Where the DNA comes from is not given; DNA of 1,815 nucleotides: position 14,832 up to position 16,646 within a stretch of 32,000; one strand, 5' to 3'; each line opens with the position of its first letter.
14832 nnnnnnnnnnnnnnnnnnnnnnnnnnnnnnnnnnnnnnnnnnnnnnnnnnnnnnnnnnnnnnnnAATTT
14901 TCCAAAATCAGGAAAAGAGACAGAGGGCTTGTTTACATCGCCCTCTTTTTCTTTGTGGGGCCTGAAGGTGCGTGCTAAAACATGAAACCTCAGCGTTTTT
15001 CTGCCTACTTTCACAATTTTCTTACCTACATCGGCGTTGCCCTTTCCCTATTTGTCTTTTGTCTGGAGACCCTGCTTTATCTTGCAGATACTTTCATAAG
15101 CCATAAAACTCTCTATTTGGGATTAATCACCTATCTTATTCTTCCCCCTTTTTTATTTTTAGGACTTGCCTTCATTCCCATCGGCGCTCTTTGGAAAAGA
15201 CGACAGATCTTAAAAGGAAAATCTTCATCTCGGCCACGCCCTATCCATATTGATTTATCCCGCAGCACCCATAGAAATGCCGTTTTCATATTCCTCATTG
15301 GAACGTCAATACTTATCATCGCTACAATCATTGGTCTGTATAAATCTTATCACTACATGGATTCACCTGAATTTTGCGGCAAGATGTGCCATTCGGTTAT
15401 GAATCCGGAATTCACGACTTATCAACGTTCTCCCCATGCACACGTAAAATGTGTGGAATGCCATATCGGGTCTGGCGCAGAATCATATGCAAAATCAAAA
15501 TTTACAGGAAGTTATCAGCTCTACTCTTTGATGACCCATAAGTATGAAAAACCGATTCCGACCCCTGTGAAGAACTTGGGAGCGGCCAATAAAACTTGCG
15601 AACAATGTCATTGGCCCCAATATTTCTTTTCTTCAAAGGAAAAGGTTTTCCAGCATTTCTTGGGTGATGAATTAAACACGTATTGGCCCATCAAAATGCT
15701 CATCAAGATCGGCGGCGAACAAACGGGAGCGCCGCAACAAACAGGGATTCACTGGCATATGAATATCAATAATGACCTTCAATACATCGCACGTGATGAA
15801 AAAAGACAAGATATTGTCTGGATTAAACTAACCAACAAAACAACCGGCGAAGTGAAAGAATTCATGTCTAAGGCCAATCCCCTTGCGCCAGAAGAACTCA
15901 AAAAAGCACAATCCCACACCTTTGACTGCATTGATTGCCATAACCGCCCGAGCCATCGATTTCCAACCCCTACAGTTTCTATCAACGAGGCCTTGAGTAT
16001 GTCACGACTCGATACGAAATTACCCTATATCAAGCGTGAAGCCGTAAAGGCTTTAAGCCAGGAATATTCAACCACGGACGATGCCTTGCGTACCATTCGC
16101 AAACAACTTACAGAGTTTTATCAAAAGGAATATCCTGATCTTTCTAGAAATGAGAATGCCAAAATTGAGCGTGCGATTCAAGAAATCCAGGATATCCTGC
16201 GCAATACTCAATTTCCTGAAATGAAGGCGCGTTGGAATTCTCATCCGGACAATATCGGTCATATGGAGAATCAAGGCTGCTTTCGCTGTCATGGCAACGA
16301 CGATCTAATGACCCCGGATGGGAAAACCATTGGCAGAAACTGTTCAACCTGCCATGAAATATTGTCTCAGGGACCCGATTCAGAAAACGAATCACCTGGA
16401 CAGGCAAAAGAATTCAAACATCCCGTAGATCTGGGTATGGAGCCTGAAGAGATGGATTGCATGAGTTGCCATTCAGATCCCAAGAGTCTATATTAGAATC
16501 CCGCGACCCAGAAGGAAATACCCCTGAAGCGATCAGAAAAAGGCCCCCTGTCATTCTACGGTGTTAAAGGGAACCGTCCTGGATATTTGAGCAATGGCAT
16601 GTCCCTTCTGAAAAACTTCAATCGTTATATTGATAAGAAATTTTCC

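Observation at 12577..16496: Compact outer-membrane-to-quinone electron conduit: Cyc2-like porin-cytochrome + monoheme cytochrome c + ImcH-like heptaheme cytochrome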

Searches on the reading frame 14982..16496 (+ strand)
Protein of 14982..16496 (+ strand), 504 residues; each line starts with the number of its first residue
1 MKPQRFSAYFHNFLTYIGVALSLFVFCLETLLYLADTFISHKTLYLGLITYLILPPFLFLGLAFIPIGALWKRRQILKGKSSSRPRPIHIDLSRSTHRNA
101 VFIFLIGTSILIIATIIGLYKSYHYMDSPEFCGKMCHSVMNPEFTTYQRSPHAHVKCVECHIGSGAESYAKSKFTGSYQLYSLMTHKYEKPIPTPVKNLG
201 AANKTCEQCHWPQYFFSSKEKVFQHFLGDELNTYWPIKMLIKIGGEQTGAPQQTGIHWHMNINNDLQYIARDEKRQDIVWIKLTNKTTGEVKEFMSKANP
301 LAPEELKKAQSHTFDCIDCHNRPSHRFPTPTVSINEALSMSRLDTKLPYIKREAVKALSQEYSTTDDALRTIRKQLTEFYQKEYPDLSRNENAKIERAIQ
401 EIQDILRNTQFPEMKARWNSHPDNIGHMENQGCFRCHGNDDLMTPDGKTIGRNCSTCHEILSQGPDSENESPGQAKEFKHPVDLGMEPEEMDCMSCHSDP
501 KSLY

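Call 3: search_protein_families(library=pfam, proteins=[window:14982-16496:+], max_evalue=0.1)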
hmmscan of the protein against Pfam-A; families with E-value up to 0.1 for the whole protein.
window:14982-16496:+ (504 aa): 5 families
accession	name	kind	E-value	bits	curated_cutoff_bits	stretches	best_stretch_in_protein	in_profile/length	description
PF03264.19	Cytochrom_NNT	-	2.4e-11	44.1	24.1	1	99-189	6-100/174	NapC/NirT cytochrome c family, N-terminal region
PF22113.1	Mtrc-MtrF_II-IV_dom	-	7e-06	26.1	30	2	134-213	10-91/176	Outer membrane cytochrome MtrC/MtrF-like, domains II/IV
PF14537.11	Cytochrom_c3_2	-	7e-05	23.7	25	1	427-499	2-66/79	Cytochrome c3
PF14522.11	Cytochrome_C7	-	0.0002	21.5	24.8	0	428-459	39-67/67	Cytochrome c7 and related cytochrome c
PF02085.21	Cytochrom_CIII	-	0.0046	17.7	22.9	1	427-500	28-85/101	Class III cytochrome C family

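Call 4: search_protein_families(library=ncbifam, proteins=[window:14982-16496:+], max_evalue=0.1)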
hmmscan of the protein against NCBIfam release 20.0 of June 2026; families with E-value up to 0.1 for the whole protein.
window:14982-16496:+ (504 aa): 6 families
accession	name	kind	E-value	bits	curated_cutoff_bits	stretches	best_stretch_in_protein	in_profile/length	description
TIGR03153.1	cytochr_NrfH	equivalog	1.7e-13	50.8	134.2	1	108-210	6-109/138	cytochrome c nitrite reductase small subunit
NF011606.0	PRK15032.1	equivalog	7.3e-06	25.3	455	1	92-191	8-112/390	pentaheme c-type cytochrome TorC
TIGR02162.1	torC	equivalog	0.00015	21.2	478.2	1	94-191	9-111/387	pentaheme c-type cytochrome TorC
TIGR03146.1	cyt_nit_nrfB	equivalog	0.00016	22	166.6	1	149-214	35-95/145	cytochrome c nitrite reductase pentaheme subunit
NF047727.1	4hemeCytCCctA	equivalog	0.013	15.6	180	1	427-500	34-107/109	tetraheme c-type cytochrome CctA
NF008659.0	PRK11659.1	equivalog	0.027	14.1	184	0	150-214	71-121/188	cytochrome c nitrite reductase pentaheme subunit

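Call 14: find_homologous_proteins(query=window:14982-16496:+)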
Query window:14982-16496:+ (504 aa): 7977 proteins with E <= 0.001 among 8000 candidates; the best 120 are listed.
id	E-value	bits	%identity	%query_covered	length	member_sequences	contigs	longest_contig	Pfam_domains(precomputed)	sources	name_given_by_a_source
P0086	0.0e+0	1199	100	100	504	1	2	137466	PF03264.20,PF22113.2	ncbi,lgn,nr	ncbi:MAG: NapC/NirT family cytochrome c [Chlamydiae bacterium]|nr:NapC/NirT family cytochrome c [Chl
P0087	1.8e-256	870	70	100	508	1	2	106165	PF14537.12,PF03264.20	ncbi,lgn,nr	ncbi:MAG: NapC/NirT family cytochrome c [Chlamydiae bacterium]|nr:NapC/NirT family cytochrome c [Chl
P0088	5.9e-220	749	60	100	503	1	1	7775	PF14537.12,PF03264.20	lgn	-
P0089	2.9e-193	661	54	100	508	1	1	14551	PF14537.12,PF03264.20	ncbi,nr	ncbi:MAG: NapC/NirT family cytochrome c [Chlamydiota bacterium]|nr:NapC/NirT family cytochrome c [Ch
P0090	9.1e-182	623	52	99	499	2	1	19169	PF14537.12,PF03264.20,PF14522.12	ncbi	-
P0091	3.9e-170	585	50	99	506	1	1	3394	PF14537.12,PF03264.20,PF14522.12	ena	-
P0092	2.0e-165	569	50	99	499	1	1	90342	PF14537.12,PF03264.20,PF14522.12,PF22113.2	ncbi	-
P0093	1.6e-163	563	47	100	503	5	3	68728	PF14537.12,PF03264.20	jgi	-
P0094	5.3e-163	561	47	100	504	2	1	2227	PF14537.12,PF03264.20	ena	-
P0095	1.0e-162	560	48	100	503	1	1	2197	PF14537.12,PF03264.20,PF14522.12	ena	-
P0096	1.3e-161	557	47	100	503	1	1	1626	PF14537.12,PF03264.20,PF14522.12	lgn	-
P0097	1.5e-161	557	46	100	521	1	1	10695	PF14537.12,PF03264.20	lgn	-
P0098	3.2e-160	552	47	100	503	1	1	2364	PF14537.12,PF03264.20,PF14522.12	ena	-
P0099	1.4e-159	550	46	98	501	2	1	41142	PF03264.20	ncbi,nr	ncbi:MAG: NapC/NirT family cytochrome c [Candidatus Omnitrophota bacterium]|nr:NapC/NirT family cyto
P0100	2.2e-159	549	47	99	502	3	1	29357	PF14537.12,PF03264.20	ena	-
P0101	2.4e-159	549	46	100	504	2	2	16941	PF14537.12,PF03264.20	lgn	-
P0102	4.9e-159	548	47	100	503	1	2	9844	PF14537.12,PF03264.20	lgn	-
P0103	6.3e-159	548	46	99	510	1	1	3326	PF14537.12,PF03264.20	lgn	-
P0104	8.7e-158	544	47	100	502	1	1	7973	PF14537.12,PF03264.20,PF14522.12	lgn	-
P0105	1.8e-157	543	46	99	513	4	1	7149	PF14537.12,PF03264.20,PF14522.12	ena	-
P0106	2.1e-157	543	46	99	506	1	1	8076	PF03264.20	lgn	-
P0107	2.4e-157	543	48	98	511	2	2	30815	PF03264.20,PF14522.12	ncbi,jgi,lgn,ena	-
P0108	2.9e-157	542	44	99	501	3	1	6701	PF14537.12,PF03264.20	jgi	-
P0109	2.6e-156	539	45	100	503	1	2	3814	PF14537.12,PF03264.20,PF02085.22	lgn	-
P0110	3.9e-156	539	45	100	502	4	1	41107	PF14537.12,PF03264.20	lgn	-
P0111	8.0e-156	538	46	100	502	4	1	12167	PF14537.12,PF03264.20,PF14522.12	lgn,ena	-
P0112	9.6e-156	537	46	100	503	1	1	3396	PF14537.12,PF03264.20,PF14522.12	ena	-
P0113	2.1e-155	536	46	99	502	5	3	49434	PF14537.12,PF03264.20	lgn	-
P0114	3.4e-155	536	46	99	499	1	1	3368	PF14537.12,PF03264.20,PF14522.12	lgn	-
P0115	3.5e-155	535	47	100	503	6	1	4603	PF14537.12,PF03264.20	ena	-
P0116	4.3e-155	535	45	100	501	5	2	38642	PF14537.12,PF03264.20,PF14522.12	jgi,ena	-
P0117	4.3e-155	535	45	100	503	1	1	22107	PF03264.20,PF14522.12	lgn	-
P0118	4.3e-155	535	45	98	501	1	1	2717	PF14537.12,PF03264.20,PF14522.12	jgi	jgi:hypothetical protein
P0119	4.6e-155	535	46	100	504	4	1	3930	PF14537.12,PF03264.20,PF14522.12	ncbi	-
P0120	1.5e-154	533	46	100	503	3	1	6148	PF14537.12,PF03264.20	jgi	jgi:hypothetical protein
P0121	2.5e-154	533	46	100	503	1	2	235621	PF14537.12,PF03264.20,PF14522.12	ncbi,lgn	-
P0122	8.2e-154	531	44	99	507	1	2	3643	PF03264.20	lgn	-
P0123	1.3e-153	530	45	99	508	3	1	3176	PF14537.12,PF03264.20,PF14522.12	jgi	jgi:hypothetical protein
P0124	2.5e-153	529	45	100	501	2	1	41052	PF14537.12,PF03264.20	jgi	jgi:hypothetical protein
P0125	2.9e-153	529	46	99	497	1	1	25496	PF14537.12,PF03264.20,PF14522.12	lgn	-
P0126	3.3e-153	529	44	99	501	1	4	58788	PF14537.12,PF03264.20,PF14522.12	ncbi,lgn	-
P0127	3.6e-153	529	48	92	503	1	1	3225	PF14537.12,PF03264.20,PF14522.12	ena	-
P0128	4.6e-153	529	45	97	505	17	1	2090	PF14537.12,PF03264.20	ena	-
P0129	5.5e-153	528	44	98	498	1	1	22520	PF14537.12,PF03264.20,PF14522.12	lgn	-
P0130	6.8e-153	528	45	98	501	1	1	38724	PF14537.12,PF03264.20,PF14522.12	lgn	-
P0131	1.1e-152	527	47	98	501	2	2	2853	PF03264.20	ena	-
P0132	1.3e-152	527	47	98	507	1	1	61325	PF03264.20,PF14522.12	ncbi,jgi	jgi:hypothetical protein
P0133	2.1e-152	526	45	100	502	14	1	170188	PF14537.12,PF03264.20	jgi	jgi:nitrate/TMAO reductase-like tetraheme cytochrome c subunit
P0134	2.1e-152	526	46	97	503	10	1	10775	PF14537.12,PF03264.20,PF14522.12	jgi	jgi:nitrate/TMAO reductase-like tetraheme cytochrome c subunit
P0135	2.3e-152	526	44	100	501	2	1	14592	PF14537.12,PF03264.20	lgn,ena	-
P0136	2.3e-152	526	44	99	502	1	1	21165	PF03264.20,PF14522.12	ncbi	-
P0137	3.5e-152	526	44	100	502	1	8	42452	PF14537.12,PF03264.20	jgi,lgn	jgi:nitrate/TMAO reductase-like tetraheme cytochrome c subunit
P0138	3.8e-152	525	44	99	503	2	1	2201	PF03264.20,PF14522.12,PF22113.2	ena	-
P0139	6.0e-152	525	45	100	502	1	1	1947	PF03264.20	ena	-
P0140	6.1e-152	525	45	99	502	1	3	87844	PF14537.12,PF03264.20,PF14522.12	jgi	jgi:hypothetical protein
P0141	8.8e-152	524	44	99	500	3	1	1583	PF03264.20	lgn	-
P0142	1.1e-151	524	44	99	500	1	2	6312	PF14537.12,PF03264.20,PF14522.12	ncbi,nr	ncbi:cytochrome C [candidate division KSB1 bacterium]|nr:cytochrome C [candidate division KSB1 bacte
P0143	1.1e-151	524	49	91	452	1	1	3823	PF03264.20,PF14522.12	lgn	-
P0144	1.4e-151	524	46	97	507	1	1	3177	PF14537.12,PF03264.20,PF14522.12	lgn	-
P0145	1.5e-151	524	45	97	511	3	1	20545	PF14537.12,PF03264.20,PF14522.12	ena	-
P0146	2.3e-151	523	45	100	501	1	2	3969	PF14537.12,PF03264.20,PF14522.12,PF22113.2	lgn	-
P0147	8.6e-151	521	45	100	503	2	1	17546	PF14537.12,PF03264.20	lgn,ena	-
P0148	9.9e-151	521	45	99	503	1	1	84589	PF14537.12,PF03264.20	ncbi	ncbi:MAG: NapC/NirT family cytochrome c [Candidatus Latescibacterota bacterium]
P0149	1.6e-150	520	45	100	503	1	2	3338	PF14537.12,PF03264.20,PF14522.12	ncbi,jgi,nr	ncbi:MAG: NapC/NirT family cytochrome c [Candidatus Latescibacteria bacterium]|jgi:fumarate reductas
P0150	2.4e-150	520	45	99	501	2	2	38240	PF14537.12,PF03264.20,PF14522.12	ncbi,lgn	-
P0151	2.8e-150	519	44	99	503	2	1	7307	PF14537.12,PF03264.20,PF14522.12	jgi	jgi:hypothetical protein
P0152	3.4e-150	519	45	100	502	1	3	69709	PF14537.12,PF03264.20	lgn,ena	-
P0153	3.7e-150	519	43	99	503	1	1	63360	PF14537.12,PF03264.20,PF14522.12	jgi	-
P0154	4.7e-150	519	44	99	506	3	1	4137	PF14537.12,PF03264.20,PF14522.12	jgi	jgi:hypothetical protein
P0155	4.9e-150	519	44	100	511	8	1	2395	PF03264.20,PF14522.12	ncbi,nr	ncbi:MAG: cytochrome C [Gemmatimonadetes bacterium]|nr:cytochrome C [Gemmatimonadota bacterium]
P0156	7.7e-150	518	44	99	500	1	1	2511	PF03264.20,PF14522.12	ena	-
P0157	8.1e-150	518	45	98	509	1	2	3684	PF14537.12,PF03264.20,PF14522.12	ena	-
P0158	8.7e-150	518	45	97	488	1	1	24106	PF14537.12,PF03264.20,PF14522.12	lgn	-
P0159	1.5e-149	517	46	99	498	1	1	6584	PF03264.20,PF14522.12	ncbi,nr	ncbi:MAG: NapC/NirT family cytochrome c [Candidatus Omnitrophica bacterium]|nr:NapC/NirT family cyto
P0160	2.1e-149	516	45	96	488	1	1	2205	PF03264.20,PF14522.12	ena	-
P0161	3.4e-149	516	43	99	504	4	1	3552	PF03264.20,PF14522.12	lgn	-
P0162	3.7e-149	516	44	100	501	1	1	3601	PF14537.12,PF03264.20,PF14522.12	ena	-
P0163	4.0e-149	516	44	100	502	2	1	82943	PF14537.12,PF03264.20,PF14522.12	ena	-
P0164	4.1e-149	515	45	97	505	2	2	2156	PF14537.12,PF03264.20,PF14522.12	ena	-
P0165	4.4e-149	515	45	98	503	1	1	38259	PF03264.20,PF14522.12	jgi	-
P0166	5.1e-149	515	45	98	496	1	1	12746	PF14537.12,PF03264.20,PF14522.12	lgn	-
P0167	6.2e-149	515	45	98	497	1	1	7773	PF03264.20,PF14522.12,PF22113.2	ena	-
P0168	6.3e-149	515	44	99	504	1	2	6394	PF14537.12,PF03264.20,PF14522.12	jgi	jgi:hypothetical protein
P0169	6.9e-149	515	44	98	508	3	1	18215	PF14537.12,PF03264.20,PF14522.12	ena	-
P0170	1.0e-148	514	45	99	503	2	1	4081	PF14537.12,PF03264.20,PF14522.12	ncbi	-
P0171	1.1e-148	514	44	98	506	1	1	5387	PF14537.12,PF03264.20,PF14522.12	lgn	-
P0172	1.2e-148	514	47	90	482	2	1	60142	PF14537.12,PF03264.20,PF14522.12,PF22113.2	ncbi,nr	ncbi:MAG TPA: NapC/NirT family cytochrome c [Candidatus Krumholzibacteria bacterium]|nr:NapC/NirT fa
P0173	1.4e-148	514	44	97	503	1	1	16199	PF14537.12,PF03264.20,PF14522.12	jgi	jgi:hypothetical protein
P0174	1.4e-148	514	46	99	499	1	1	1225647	PF14537.12,PF03264.20,PF14522.12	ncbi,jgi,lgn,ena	ncbi:MAG: NapC/NirT family cytochrome c [Candidatus Omnitrophota bacterium]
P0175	1.6e-148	514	44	100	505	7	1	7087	PF14537.12,PF03264.20,PF14522.12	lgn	-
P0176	1.8e-148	513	44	99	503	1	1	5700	PF03264.20,PF14522.12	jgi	jgi:hypothetical protein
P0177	2.3e-148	513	44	98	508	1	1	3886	PF03264.20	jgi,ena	-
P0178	2.4e-148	513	44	99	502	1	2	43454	PF14537.12,PF03264.20,PF14522.12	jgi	jgi:nitrate/TMAO reductase-like tetraheme cytochrome c subunit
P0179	2.9e-148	513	45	99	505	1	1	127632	PF14537.12,PF03264.20,PF14522.12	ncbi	ncbi:MAG: NapC/NirT family cytochrome c [Thermoanaerobaculia bacterium]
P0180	3.0e-148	513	44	98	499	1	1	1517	PF03264.20,PF14522.12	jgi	-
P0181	3.0e-148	513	42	98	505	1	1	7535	PF14537.12,PF03264.20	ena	-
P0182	3.2e-148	513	43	99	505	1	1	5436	PF14537.12,PF03264.20,PF14522.12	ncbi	ncbi:MAG: NapC/NirT family cytochrome c [Candidatus Zixiibacteriota bacterium]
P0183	4.0e-148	512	44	100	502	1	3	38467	PF14537.12,PF03264.20,PF14522.12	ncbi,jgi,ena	-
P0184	4.4e-148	512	44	97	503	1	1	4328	PF14537.12,PF03264.20,PF14522.12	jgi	jgi:hypothetical protein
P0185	6.0e-148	512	43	99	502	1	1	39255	PF14537.12,PF03264.20,PF14522.12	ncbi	-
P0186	7.6e-148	511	44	97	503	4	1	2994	PF14537.12,PF03264.20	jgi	jgi:hypothetical protein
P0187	7.7e-148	511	46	93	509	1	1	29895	PF14537.12,PF03264.20,PF14522.12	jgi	jgi:nitrate/TMAO reductase-like tetraheme cytochrome c subunit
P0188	8.7e-148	511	45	99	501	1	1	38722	PF14537.12,PF03264.20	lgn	-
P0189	9.0e-148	511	44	99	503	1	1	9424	PF14537.12,PF03264.20,PF14522.12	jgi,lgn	-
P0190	9.1e-148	511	46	98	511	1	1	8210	PF03264.20,PF14522.12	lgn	-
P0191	9.5e-148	511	45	98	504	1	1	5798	PF03264.20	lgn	-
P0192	1.1e-147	511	44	99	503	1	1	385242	PF14537.12,PF03264.20,PF14522.12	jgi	jgi:nitrate/TMAO reductase-like tetraheme cytochrome c subunit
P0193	1.4e-147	510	43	99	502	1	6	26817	PF14537.12,PF03264.20,PF14522.12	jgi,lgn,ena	jgi:hypothetical protein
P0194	1.4e-147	510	46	98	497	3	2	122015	PF14537.12,PF03264.20,PF14522.12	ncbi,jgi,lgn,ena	-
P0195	1.5e-147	510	43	98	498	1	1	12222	PF14537.12,PF03264.20,PF14522.12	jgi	-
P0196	1.7e-147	510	42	99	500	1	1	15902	PF03264.20,PF14522.12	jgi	-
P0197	1.7e-147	510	43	99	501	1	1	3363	PF14537.12,PF03264.20,PF14522.12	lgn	-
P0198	1.9e-147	510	44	97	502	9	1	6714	PF03264.20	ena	-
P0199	2.0e-147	510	44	99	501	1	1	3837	PF14537.12,PF03264.20,PF14522.12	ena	-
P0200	2.4e-147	510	45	100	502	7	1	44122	PF14537.12,PF03264.20,PF02085.22,PF14522.12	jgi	jgi:hypothetical protein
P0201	2.6e-147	510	44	100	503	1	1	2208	PF14537.12,PF03264.20,PF14522.12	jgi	jgi:hypothetical protein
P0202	2.7e-147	509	44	99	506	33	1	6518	PF14537.12,PF03264.20,PF14522.12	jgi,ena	-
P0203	3.8e-147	509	44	99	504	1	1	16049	PF14537.12,PF03264.20,PF14522.12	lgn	-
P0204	3.8e-147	509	43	99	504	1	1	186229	PF14537.12,PF03264.20,PF14522.12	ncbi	ncbi:MAG: NapC/NirT family cytochrome c [Candidatus Zixiibacteriota bacterium]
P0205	4.2e-147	509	44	98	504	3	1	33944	PF14537.12,PF03264.20,PF14522.12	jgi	-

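Call 15: search_solved_structures(query=window:14982-16496:+, max_evalue=1)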
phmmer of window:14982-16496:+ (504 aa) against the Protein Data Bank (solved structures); distinct sequences matched with E-value up to 1: 10.
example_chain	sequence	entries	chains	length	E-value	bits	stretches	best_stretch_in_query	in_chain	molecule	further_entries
2j7a_C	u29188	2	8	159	0.00013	23.8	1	105-211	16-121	CYTOCHROME C QUINOL DEHYDROGENASE NRFH | NAPC/NIRT CYTOCHROME C FAMILY PROTEIN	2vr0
1gm4_A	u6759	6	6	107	0.07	14.8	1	146-211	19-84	CYTOCHROME C3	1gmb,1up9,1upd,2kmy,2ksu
3cyr_A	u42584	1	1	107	0.078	14.7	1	146-211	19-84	CYTOCHROME C3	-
1h0z_A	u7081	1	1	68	0.086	14.5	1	432-474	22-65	SERINE PROTEASE INHIBITOR KAZAL-TYPE 5, CONTAINS HEMOFILTRATE PEPTIDE HF6478, HEMOFILTRATE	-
1wad_A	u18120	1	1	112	0.1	14.3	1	146-212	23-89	CYTOCHROME C3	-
4tzh_A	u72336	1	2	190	0.14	13.8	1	337-452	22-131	LIC12234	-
1qn0_A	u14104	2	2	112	0.16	13.7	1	146-212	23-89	CYTOCHROME C3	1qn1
1p2h_A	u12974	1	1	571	0.33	12.6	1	427-499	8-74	flavocytochrome c3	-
5yhn_A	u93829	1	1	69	0.42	12.3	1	430-473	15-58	cDNA FLJ60407, highly similar to Serine protease inhibitor Kazal-type 5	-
2ewi_A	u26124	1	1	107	0.63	11.7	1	145-212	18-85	Cytochrome c3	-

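Call 43: find_encoding_contigs(protein=P0089, flank=7000, max_places=1)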
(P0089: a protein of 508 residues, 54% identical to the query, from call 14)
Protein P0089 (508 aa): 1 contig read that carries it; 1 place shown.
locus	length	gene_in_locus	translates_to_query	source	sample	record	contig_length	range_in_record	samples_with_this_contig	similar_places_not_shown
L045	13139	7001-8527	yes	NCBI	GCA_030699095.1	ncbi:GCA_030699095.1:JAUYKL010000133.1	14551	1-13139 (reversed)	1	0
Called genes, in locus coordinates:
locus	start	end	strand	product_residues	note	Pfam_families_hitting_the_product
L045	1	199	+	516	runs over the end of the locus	PF00590:TP_methylase, PF02602:HEM4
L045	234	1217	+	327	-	PF00490:ALAD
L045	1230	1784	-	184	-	-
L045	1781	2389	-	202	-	PF00578:AhpC-TSA, PF08534:Redoxin, PF13728:TraF (weak), PF13098:Thioredoxin_2, PF13905:Thioredoxin_8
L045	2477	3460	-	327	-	PF20511:PMI_typeI_cat (weak), PF07883:Cupin_2 (faint), PF02311:AraC_binding (faint), PF21621:MPI_cupin_dom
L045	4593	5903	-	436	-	PF00275:EPSP_synthase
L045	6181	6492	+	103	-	PF00034:Cytochrom_C (weak), PF13442:Cytochrome_CBB3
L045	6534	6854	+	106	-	PF00034:Cytochrom_C, PF13442:Cytochrome_CBB3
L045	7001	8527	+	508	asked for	PF03264:Cytochrom_NNT, PF14537:Cytochrom_c3_2 (faint)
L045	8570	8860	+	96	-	-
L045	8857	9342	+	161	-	PF14522:Cytochrome_C7 (faint), PF09699:Paired_CXXCH_1 (faint)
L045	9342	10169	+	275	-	PF00037:Fer4 (weak), PF12838:Fer4_7, PF13187:Fer4_9 (weak), PF13237:Fer4_10, PF13247:Fer4_11, PF25160:LdpA_Fe-S-bd (weak), PF12797:Fer4_2 (weak), PF00037:Fer4, +8 more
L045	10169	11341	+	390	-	PF03916:NrfD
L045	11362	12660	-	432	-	PF14522:Cytochrome_C7 (faint), PF14537:Cytochrom_c3_2 (faint), PF09699:Paired_CXXCH_1 (faint)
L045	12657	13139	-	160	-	PF13631:Cytochrom_B_N_2 (weak), PF00032:Cytochrom_B_C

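Call 44: find_encoding_contigs(protein=P0092, flank=7000, max_places=1)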
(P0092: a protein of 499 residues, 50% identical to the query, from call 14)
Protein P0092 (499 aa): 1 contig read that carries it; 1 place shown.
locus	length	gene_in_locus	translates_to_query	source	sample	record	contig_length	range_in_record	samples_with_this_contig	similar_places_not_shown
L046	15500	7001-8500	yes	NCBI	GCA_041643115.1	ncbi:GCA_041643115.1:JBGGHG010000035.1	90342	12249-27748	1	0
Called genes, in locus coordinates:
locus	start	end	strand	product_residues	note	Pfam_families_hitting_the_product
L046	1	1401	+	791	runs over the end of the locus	PF00708:Acylphosphatase, PF07503:zf-HYPF, PF01300:Sua5_yciO_yrdC, PF17788:HypF_C, PF22521:HypF_C_2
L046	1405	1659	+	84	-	PF01455:HupF_HypC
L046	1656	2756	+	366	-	PF01924:HypD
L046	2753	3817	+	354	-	PF00586:AIRS, PF02769:AIRS_C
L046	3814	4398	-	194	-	PF01427:Peptidase_M15, PF02557:VanY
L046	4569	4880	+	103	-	-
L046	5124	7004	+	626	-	PF14537:Cytochrom_c3_2 (faint), PF00684:DnaJ_CXXCXGXG (faint), PF02085:Cytochrom_CIII (faint), PF09699:Paired_CXXCH_1 (faint), PF14522:Cytochrome_C7 (faint), PF01292:Ni_hydr_CYTB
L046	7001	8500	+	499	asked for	PF03264:Cytochrom_NNT (weak), PF14522:Cytochrome_C7 (faint), PF14537:Cytochrom_c3_2 (faint), PF22113:Mtrc-MtrF_II-IV_dom (faint)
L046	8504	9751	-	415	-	PF09699:Paired_CXXCH_1 (faint), PF14522:Cytochrome_C7 (faint), PF14537:Cytochrom_c3_2 (weak)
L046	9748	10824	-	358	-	PF00033:Cytochrome_B, PF13631:Cytochrom_B_N_2, PF00032:Cytochrom_B_C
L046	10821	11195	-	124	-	PF00355:Rieske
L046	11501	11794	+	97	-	-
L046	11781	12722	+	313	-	PF14522:Cytochrome_C7 (faint), PF14537:Cytochrom_c3_2 (faint), PF22678:Cytochrom_c_NrfB-like (faint), PF09699:Paired_CXXCH_1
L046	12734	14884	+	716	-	-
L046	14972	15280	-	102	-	-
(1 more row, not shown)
